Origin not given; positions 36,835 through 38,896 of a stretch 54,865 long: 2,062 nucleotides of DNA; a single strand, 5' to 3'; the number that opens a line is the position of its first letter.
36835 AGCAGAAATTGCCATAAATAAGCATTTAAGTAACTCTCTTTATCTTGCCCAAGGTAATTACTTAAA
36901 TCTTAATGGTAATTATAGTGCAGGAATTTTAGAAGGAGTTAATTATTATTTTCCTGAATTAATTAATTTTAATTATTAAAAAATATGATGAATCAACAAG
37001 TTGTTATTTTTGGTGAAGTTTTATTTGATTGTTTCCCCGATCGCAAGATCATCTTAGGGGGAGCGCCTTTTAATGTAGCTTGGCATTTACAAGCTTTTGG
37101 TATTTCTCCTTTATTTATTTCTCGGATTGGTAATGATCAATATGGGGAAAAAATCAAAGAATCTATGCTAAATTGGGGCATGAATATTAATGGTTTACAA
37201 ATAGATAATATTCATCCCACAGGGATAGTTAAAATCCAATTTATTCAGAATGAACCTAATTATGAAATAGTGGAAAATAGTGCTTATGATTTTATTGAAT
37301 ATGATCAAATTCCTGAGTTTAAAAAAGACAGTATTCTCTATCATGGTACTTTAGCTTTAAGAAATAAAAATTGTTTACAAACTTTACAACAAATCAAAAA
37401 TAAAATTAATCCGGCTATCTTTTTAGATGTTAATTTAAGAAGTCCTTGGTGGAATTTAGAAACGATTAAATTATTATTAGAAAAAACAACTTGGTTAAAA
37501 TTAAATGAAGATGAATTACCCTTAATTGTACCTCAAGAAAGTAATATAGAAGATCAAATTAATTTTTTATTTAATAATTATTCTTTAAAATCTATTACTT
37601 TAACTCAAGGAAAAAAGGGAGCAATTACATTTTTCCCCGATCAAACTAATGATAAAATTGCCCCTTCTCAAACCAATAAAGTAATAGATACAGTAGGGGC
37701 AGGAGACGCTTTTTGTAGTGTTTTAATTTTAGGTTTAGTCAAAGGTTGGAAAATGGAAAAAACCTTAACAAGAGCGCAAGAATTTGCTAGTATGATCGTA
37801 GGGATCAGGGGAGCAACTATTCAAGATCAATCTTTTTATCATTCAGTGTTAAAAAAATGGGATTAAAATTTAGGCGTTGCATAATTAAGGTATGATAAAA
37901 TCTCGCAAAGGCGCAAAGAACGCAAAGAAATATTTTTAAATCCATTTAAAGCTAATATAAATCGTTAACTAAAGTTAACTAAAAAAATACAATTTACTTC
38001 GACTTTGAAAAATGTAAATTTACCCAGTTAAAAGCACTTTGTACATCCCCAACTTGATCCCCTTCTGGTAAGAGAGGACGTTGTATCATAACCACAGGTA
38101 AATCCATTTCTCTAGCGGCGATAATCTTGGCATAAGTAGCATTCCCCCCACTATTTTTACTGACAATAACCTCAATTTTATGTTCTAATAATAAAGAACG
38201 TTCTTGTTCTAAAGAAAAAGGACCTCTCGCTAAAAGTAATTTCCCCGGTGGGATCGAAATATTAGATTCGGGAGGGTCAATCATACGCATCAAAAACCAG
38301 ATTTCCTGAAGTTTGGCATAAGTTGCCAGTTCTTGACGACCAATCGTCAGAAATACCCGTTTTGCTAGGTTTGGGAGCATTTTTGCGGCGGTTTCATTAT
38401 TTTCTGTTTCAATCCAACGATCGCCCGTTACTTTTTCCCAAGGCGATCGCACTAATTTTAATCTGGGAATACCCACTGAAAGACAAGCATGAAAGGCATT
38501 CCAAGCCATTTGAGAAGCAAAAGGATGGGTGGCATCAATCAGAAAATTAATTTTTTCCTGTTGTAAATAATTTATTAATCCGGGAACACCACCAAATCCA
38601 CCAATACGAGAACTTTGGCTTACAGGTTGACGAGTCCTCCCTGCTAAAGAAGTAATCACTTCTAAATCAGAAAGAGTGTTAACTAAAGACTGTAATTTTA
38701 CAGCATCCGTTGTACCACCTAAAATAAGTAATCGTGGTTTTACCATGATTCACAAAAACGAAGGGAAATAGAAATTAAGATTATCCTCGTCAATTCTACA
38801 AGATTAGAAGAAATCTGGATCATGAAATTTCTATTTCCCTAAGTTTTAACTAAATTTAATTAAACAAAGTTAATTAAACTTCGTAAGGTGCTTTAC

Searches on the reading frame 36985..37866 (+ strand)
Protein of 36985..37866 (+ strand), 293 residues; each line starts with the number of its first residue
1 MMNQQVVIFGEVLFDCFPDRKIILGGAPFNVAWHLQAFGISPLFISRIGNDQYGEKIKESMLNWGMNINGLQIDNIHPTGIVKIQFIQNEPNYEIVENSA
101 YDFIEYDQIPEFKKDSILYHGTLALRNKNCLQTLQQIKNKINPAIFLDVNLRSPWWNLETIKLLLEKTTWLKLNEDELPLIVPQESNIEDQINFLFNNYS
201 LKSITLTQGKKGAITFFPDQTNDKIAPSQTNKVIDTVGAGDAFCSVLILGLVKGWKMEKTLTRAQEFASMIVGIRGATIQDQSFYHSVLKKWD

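Call 47: search_protein_families(library=pfam, proteins=[window:36985-37866:+], max_evalue=0.00001)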
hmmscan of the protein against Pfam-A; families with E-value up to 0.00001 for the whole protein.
window:36985-37866:+ (293 aa): 1 family
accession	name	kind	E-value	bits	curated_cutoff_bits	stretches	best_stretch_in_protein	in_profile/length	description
PF00294.29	PfkB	-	8.7e-40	137.4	25.8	1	23-279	34-297/302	pfkB family carbohydrate kinase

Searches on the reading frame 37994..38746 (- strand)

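Call 47: search_protein_families(library=pfam, proteins=[window:37994-38746:-], max_evalue=0.00001)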
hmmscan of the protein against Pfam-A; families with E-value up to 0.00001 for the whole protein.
window:37994-38746:- (250 aa): 1 family
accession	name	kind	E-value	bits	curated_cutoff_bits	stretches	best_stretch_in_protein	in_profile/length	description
PF02571.20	CbiJ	-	1.4e-68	231.4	28.6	1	5-242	1-233/234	Precorrin-6x reductase CbiJ/CobK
